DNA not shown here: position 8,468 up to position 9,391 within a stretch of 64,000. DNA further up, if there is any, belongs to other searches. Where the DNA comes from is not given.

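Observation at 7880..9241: Separate IPCT-like and DIPPS-like genes: a di-myo-inositol phosphate (thermoprotectant) pathway signature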

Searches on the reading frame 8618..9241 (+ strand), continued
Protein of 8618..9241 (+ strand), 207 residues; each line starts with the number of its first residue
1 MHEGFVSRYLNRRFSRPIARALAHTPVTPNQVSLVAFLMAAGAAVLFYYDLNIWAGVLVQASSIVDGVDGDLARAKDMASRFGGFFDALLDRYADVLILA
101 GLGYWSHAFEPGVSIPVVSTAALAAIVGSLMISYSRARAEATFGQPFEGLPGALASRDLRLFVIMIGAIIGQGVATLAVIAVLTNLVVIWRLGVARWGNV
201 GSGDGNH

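Call 37: search_protein_representatives(protein=window:8618-9238:+)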
Query: 207 residues. Proteins with E-value up to 0.001 (for the whole library): 8264; up to 1e-10: 1558; up to 1e-30: 42. The best 150 are listed.
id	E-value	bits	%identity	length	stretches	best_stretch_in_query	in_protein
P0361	4.0e-46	173.6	49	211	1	3-198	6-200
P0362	9.9e-45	169.1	51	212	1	2-197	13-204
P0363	5.3e-44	166.7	53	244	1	3-195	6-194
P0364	1.5e-43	165.2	82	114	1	1-97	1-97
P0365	2.3e-43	164.6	49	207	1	2-196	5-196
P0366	4.3e-43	163.8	50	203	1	3-196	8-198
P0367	2.8e-42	161.1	48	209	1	1-193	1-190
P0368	5.8e-42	160.0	49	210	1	3-192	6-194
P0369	1.8e-41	158.4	50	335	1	3-193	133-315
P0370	6.6e-38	146.8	48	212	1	2-196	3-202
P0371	2.8e-37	144.8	52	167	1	35-196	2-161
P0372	1.3e-36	142.6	42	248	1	3-189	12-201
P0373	1.6e-36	142.3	56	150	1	52-195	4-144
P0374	1.2e-35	139.4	54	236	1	2-142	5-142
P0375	3.1e-35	138.1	45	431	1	3-194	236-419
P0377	4.1e-35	137.7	47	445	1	3-193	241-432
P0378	1.6e-34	135.8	44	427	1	3-203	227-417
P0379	2.5e-34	135.2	44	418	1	3-192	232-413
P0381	1.6e-33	132.5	44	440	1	3-192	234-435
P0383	4.5e-33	131.0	46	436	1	3-192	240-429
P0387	2.3e-32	128.7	41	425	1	3-190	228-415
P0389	2.5e-32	128.6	41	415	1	2-193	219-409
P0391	3.0e-32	128.3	50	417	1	3-192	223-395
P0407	2.4e-30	122.1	41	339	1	3-195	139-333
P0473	2.6e-26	109.0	39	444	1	3-194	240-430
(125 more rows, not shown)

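Call 38: list_cluster_members(proteins=[P0375, P0377, P0378, P0379, P0381, P0383, P0387, P0389, P0391, P0369])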
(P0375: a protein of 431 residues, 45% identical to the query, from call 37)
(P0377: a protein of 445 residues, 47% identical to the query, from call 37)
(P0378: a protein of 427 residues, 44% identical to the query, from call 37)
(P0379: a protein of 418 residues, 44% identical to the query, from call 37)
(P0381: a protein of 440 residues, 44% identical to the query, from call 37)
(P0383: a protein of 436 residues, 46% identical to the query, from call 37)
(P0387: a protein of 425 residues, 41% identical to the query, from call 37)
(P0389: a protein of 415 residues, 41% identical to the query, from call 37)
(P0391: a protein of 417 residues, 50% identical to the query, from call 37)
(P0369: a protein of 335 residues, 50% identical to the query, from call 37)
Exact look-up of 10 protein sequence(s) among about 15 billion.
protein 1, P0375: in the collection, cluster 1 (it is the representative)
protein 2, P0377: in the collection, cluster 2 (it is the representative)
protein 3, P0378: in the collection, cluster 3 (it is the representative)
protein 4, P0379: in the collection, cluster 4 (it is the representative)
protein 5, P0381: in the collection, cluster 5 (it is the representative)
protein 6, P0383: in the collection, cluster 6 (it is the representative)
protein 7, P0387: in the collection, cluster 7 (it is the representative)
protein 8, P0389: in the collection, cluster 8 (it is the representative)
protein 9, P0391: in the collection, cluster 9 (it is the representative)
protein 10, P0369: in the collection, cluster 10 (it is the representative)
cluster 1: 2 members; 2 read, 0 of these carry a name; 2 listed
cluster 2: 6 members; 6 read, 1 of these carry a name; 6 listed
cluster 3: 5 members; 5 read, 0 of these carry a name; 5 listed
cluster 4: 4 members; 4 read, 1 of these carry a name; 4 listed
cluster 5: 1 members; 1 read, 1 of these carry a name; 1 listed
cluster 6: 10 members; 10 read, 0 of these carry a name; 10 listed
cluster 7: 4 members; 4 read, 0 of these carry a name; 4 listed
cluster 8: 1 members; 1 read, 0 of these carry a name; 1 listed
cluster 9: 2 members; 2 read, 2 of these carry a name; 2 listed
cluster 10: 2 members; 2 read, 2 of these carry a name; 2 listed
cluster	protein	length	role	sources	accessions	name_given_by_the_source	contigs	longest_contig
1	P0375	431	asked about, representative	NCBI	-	-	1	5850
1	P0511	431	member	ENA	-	-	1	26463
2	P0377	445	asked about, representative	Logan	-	-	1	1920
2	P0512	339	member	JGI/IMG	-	CDP-L-myo-inositol myo-inositolphosphotransferase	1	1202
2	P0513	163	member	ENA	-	-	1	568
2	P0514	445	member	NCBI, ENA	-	-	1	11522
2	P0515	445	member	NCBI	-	-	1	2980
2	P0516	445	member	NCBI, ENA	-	-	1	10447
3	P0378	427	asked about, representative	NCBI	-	-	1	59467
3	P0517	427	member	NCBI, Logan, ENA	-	-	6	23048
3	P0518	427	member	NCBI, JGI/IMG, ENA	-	-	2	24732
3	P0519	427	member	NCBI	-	-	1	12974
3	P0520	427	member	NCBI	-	-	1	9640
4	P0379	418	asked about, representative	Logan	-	-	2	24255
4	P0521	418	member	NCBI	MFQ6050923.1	MAG: CDP-alcohol phosphatidyltransferase family protein [Candidatus Hydrothermarchaeota ...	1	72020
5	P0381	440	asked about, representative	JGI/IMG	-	CDP-L-myo-inositol myo-inositolphosphotransferase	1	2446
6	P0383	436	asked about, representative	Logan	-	-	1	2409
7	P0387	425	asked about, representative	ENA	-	-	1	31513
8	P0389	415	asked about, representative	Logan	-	-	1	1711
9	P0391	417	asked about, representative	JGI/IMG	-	CDP-L-myo-inositol myo-inositolphosphotransferase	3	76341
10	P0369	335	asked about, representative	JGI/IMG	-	CDP-L-myo-inositol myo-inositolphosphotransferase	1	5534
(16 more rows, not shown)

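Call 48: search_protein_families(library=ncbifam, proteins=[P0375, P0383, P0473, P0361, P0407], max_evalue=0.00001)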
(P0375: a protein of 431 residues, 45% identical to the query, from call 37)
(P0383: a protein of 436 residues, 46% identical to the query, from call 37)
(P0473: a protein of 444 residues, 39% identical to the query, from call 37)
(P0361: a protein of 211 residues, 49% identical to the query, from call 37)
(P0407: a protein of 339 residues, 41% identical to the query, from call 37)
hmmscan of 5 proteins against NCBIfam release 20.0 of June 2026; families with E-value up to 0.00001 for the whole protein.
P0375 (431 aa): 29 families (the best 25 are shown)
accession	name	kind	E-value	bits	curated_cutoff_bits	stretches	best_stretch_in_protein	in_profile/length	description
NF041135.1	IPPtranDIPPsyn_Thcocales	equivalog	1.8e-93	313.8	580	1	1-420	1-416/419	bifunctional L-myo-inositol-1-phosphate cytidylyltransferase/CDP-L-myo-inositol myo-inositolphosphotransferase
NF040950.1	archin_ph_syn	equivalog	1.1e-34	120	180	1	241-422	5-189/191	archaetidylinositol phosphate synthase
TIGR03992.1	Arch_glmU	subfamily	2.8e-22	79.2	292.1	1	1-241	1-241/393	bifunctional sugar-1-phosphate nucleotidylyltransferase/acetyltransferase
NF045883.1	PIPSynth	equivalog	2.8e-20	72.9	170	1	240-422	3-194/197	phosphatidylinositol phosphate synthase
NF052561.1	PIPSynBT1523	equivalog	1.9e-19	70.3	350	1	246-397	11-172/232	hypothetical protein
NF010934.1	PRK14354.1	equivalog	5.4e-16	58.1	450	1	3-135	2-134/447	bifunctional UDP-N-acetylglucosamine diphosphorylase/glucosamine-1-phosphate N-acetyltransferase GlmU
TIGR01173.1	glmU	equivalog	8.8e-16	57.8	366.85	1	3-172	3-173/452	bifunctional UDP-N-acetylglucosamine diphosphorylase/glucosamine-1-phosphate N-acetyltransferase GlmU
NF041173.1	Sug_nt_acttase_Thmprot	equivalog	1e-14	54.3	600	1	1-241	1-241/405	bifunctional sugar-1-phosphate nucleotidylyltransferase/acetyltransferase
TIGR01208.1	rmlA_long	equivalog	1e-14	54.2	320.25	1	2-238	1-245/353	glucose-1-phosphate thymidylyltransferase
NF041313.1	UDPGP_AglF_Halo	equivalog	1.3e-14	54.3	400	1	1-225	1-232/234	UTP--glucose-1-phosphate uridylyltransferase AglF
NF010940.0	PRK14360.1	equivalog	6.3e-13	48.1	602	1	4-135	5-138/452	bifunctional UDP-N-acetylglucosamine diphosphorylase/glucosamine-1-phosphate N-acetyltransferase GlmU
NF010933.0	PRK14353.1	equivalog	4.7e-12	45.3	505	1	3-119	8-127/453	bifunctional UDP-N-acetylglucosamine diphosphorylase/glucosamine-1-phosphate N-acetyltransferase GlmU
NF010937.0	PRK14357.1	equivalog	5e-12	45.4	658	1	1-174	1-172/448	bifunctional UDP-N-acetylglucosamine diphosphorylase/glucosamine-1-phosphate N-acetyltransferase GlmU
NF010932.0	PRK14352.1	equivalog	6.5e-12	44.8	611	1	4-125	10-135/488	bifunctional UDP-N-acetylglucosamine diphosphorylase/glucosamine-1-phosphate N-acetyltransferase GlmU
TIGR03310.1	matur_MocA_YgfJ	equivalog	1.2e-11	44.9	186.45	1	3-117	2-116/188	molybdenum cofactor cytidylyltransferase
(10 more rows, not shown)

P0383 (436 aa): 21 families
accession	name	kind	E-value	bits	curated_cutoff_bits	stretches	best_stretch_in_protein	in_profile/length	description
NF041135.1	IPPtranDIPPsyn_Thcocales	equivalog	1.8e-92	310.5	580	1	1-430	1-414/419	bifunctional L-myo-inositol-1-phosphate cytidylyltransferase/CDP-L-myo-inositol myo-inositolphosphotransferase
NF040950.1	archin_ph_syn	equivalog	1.1e-32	113.4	180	1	249-434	9-189/191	archaetidylinositol phosphate synthase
TIGR03992.1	Arch_glmU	subfamily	2.3e-29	102.5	292.1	1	1-244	1-240/393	bifunctional sugar-1-phosphate nucleotidylyltransferase/acetyltransferase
NF041313.1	UDPGP_AglF_Halo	equivalog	6.8e-20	71.5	400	1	1-230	1-233/234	UTP--glucose-1-phosphate uridylyltransferase AglF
TIGR01208.1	rmlA_long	equivalog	6.2e-19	68.1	320.25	1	2-243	1-246/353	glucose-1-phosphate thymidylyltransferase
NF045883.1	PIPSynth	equivalog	2e-17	63.5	170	1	244-433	3-193/197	phosphatidylinositol phosphate synthase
NF052561.1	PIPSynBT1523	equivalog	7.9e-17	61.7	350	1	254-412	15-175/232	hypothetical protein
NF041173.1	Sug_nt_acttase_Thmprot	equivalog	1.4e-16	60.5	600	1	1-244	1-240/405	bifunctional sugar-1-phosphate nucleotidylyltransferase/acetyltransferase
NF045761.1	NAMPUrTaseMurU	equivalog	2.3e-16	60.3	250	1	1-228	1-224/226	N-acetylmuramate alpha-1-phosphate uridylyltransferase MurU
TIGR03310.1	matur_MocA_YgfJ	equivalog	1.9e-12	47.5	186.45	1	3-118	2-112/188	molybdenum cofactor cytidylyltransferase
NF045665.1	NTPtran_DVU1551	equivalog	4.2e-11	42.5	315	1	1-112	1-107/359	DVU_1551 family NTP transferase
TIGR01173.1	glmU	equivalog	2.9e-10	39.6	366.85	1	1-188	1-187/452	bifunctional UDP-N-acetylglucosamine diphosphorylase/glucosamine-1-phosphate N-acetyltransferase GlmU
NF010934.1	PRK14354.1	equivalog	1.1e-08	34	450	1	3-126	2-120/447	bifunctional UDP-N-acetylglucosamine diphosphorylase/glucosamine-1-phosphate N-acetyltransferase GlmU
NF052502.1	man1P_GTase_Rv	exception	1.9e-08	33.5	440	1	2-224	2-223/352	mannose-1-phosphate guanylyltransferase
NF010935.0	PRK14355.1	equivalog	4.7e-07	28.8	718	1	2-123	5-123/459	bifunctional UDP-N-acetylglucosamine diphosphorylase/glucosamine-1-phosphate N-acetyltransferase GlmU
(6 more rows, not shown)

P0473 (444 aa): 27 families (the best 25 are shown)
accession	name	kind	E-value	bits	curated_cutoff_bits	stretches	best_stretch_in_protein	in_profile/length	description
NF041135.1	IPPtranDIPPsyn_Thcocales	equivalog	7.3e-89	298.6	580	1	1-432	1-417/419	bifunctional L-myo-inositol-1-phosphate cytidylyltransferase/CDP-L-myo-inositol myo-inositolphosphotransferase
NF040950.1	archin_ph_syn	equivalog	5.1e-29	101.5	180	1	255-430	15-186/191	archaetidylinositol phosphate synthase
TIGR03992.1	Arch_glmU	subfamily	3.4e-28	98.6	292.1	1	1-244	1-240/393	bifunctional sugar-1-phosphate nucleotidylyltransferase/acetyltransferase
NF041313.1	UDPGP_AglF_Halo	equivalog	5.1e-22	78.5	400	1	1-229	1-232/234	UTP--glucose-1-phosphate uridylyltransferase AglF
TIGR01208.1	rmlA_long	equivalog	1.5e-20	73.4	320.25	1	2-241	1-244/353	glucose-1-phosphate thymidylyltransferase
NF045761.1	NAMPUrTaseMurU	equivalog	2.7e-19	69.9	250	1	1-125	1-125/226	N-acetylmuramate alpha-1-phosphate uridylyltransferase MurU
NF045883.1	PIPSynth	equivalog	7.5e-16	58.4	170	1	255-430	14-191/197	phosphatidylinositol phosphate synthase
NF041173.1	Sug_nt_acttase_Thmprot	equivalog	3.9e-15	55.7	600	1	1-243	1-239/405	bifunctional sugar-1-phosphate nucleotidylyltransferase/acetyltransferase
NF052561.1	PIPSynBT1523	equivalog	4.9e-14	52.6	350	1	258-414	19-178/232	hypothetical protein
NF052502.1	man1P_GTase_Rv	exception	6.2e-13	48.3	440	1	4-122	4-122/352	mannose-1-phosphate guanylyltransferase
TIGR01173.1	glmU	equivalog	9.3e-13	47.8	366.85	1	1-185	1-184/452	bifunctional UDP-N-acetylglucosamine diphosphorylase/glucosamine-1-phosphate N-acetyltransferase GlmU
NF010934.1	PRK14354.1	equivalog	6.7e-12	44.6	450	1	3-231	2-236/447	bifunctional UDP-N-acetylglucosamine diphosphorylase/glucosamine-1-phosphate N-acetyltransferase GlmU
TIGR03310.1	matur_MocA_YgfJ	equivalog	3.6e-11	43.4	186.45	1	3-121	2-115/188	molybdenum cofactor cytidylyltransferase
TIGR01207.1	rmlA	equivalog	1.2e-10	41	360.65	1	4-237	3-241/286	glucose-1-phosphate thymidylyltransferase RfbA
TIGR01099.1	galU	equivalog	2.9e-10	40.2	326.8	0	1-63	2-66/261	UTP--glucose-1-phosphate uridylyltransferase GalU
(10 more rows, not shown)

P0361 (211 aa): 4 families
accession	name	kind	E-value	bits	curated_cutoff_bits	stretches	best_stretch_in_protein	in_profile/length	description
NF041135.1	IPPtranDIPPsyn_Thcocales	equivalog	3.7e-40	138.2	580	1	4-199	225-417/419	bifunctional L-myo-inositol-1-phosphate cytidylyltransferase/CDP-L-myo-inositol myo-inositolphosphotransferase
NF040950.1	archin_ph_syn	equivalog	4.4e-38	131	180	1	15-200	9-189/191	archaetidylinositol phosphate synthase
NF045883.1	PIPSynth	equivalog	5.2e-28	98.1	170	1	14-201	7-195/197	phosphatidylinositol phosphate synthase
NF052561.1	PIPSynBT1523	equivalog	4.5e-19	69.1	350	1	15-177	10-174/232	hypothetical protein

P0407 (339 aa): 4 families
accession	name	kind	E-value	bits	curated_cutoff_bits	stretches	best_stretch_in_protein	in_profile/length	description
NF041135.1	IPPtranDIPPsyn_Thcocales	equivalog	1.8e-59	201.8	580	1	1-334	99-418/419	bifunctional L-myo-inositol-1-phosphate cytidylyltransferase/CDP-L-myo-inositol myo-inositolphosphotransferase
NF040950.1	archin_ph_syn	equivalog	2.4e-26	92.8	180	1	146-314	8-164/191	archaetidylinositol phosphate synthase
NF045883.1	PIPSynth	equivalog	1e-15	57.9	170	1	143-313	3-168/197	phosphatidylinositol phosphate synthase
NF052561.1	PIPSynBT1523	equivalog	4.4e-13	49.5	350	1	157-243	19-112/232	hypothetical protein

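Call 53: find_encoding_contigs(protein=P0001, flank=10000, max_places=3)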
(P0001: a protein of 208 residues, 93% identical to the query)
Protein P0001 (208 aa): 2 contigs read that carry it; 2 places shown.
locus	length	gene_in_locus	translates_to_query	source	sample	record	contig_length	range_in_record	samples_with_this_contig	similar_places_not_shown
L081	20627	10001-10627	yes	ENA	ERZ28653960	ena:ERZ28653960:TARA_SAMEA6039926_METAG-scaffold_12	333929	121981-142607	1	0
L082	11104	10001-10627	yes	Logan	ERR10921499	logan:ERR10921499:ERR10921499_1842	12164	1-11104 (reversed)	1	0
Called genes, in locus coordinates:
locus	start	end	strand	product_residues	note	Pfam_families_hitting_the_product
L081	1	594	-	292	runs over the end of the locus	PF16881:LIAS_N, PF04055:Radical_SAM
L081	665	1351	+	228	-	PF21695:GlnR_1st (weak), PF00486:Trans_reg_C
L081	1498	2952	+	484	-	PF03951:Gln-synt_N, PF00120:Gln-synt_C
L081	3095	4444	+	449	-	PF03951:Gln-synt_N, PF00120:Gln-synt_C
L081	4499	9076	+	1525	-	PF00310:GATase_2, PF04898:Glu_syn_central, PF01645:Glu_synthase, PF01070:FMN_dh (weak), PF01493:GXGXG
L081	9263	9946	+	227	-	PF00483:NTP_transferase, PF01128:IspD (weak), PF12804:NTP_transf_3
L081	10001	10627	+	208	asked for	PF01066:CDP-OH_P_transf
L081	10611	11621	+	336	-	PF00378:ECH_1, PF16113:ECH_2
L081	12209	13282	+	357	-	PF01547:SBP_bac_1, PF13531:SBP_bac_11, PF13416:SBP_bac_8, PF13343:SBP_bac_6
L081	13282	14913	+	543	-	PF00528:BPD_transp_1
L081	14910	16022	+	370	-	PF00005:ABC_tran, PF13304:AAA_21, PF08402:TOBE_2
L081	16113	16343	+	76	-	PF09723:Zn_ribbon_8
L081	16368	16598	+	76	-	PF09723:Zn_ribbon_8, PF23451:Zn_ribbon_PaaD (weak)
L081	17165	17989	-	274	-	PF00459:Inositol_P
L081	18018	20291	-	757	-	PF27532:Mb0984_helical, PF27098:Rv0959_3rd, PF13519:VWA_2 (weak)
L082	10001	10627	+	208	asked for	PF01066:CDP-OH_P_transf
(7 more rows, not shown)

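Call 54: find_encoding_contigs(protein=P0005, flank=5000, max_places=3)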
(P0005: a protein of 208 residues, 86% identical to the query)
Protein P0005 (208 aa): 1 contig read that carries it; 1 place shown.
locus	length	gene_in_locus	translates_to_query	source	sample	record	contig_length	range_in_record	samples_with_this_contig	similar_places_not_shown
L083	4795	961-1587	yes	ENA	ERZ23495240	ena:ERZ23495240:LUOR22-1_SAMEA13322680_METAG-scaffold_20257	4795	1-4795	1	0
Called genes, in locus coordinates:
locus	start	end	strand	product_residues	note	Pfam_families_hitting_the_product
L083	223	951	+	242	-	PF00483:NTP_transferase, PF01128:IspD (weak), PF12804:NTP_transf_3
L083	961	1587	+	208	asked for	PF01066:CDP-OH_P_transf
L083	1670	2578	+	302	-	PF00378:ECH_1, PF16113:ECH_2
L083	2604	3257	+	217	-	-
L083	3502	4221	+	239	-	PF01547:SBP_bac_1 (weak), PF13343:SBP_bac_6, PF13416:SBP_bac_8, PF13531:SBP_bac_11 (weak)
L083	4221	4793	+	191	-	?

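Call 72: predict_structure(alignment_id=A2)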
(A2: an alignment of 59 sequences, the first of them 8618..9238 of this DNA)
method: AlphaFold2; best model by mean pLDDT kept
length: 207 residues; sequences in the alignment: 59
mean_pLDDT: 89.7   pTM: 0.86
mean pLDDT of the five models: 89.7, 89.3, 89.3, 87.6, 87.5
residues with pLDDT >= 90: 150; 70-90: 35; 50-70: 14; < 50: 8
segments of 3 or more residues with pLDDT < 50: 202-207
pLDDT, mean of each block of 10 residues (from residue 1): 69 90 94 98 98 98 94 92 94 98 98 96 97 88 74 79 97 98 93 78 45
secondary structure, 60 per line:
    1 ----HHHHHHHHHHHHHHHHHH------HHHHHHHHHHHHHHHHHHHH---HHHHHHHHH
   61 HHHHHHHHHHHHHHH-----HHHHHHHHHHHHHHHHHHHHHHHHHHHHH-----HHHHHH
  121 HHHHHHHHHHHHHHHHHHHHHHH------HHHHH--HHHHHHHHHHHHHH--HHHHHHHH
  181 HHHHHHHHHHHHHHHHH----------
elements in order: H5-22 H29-48 H52-75 H81-109 H115-143 H150-154 H157-170 H173-197
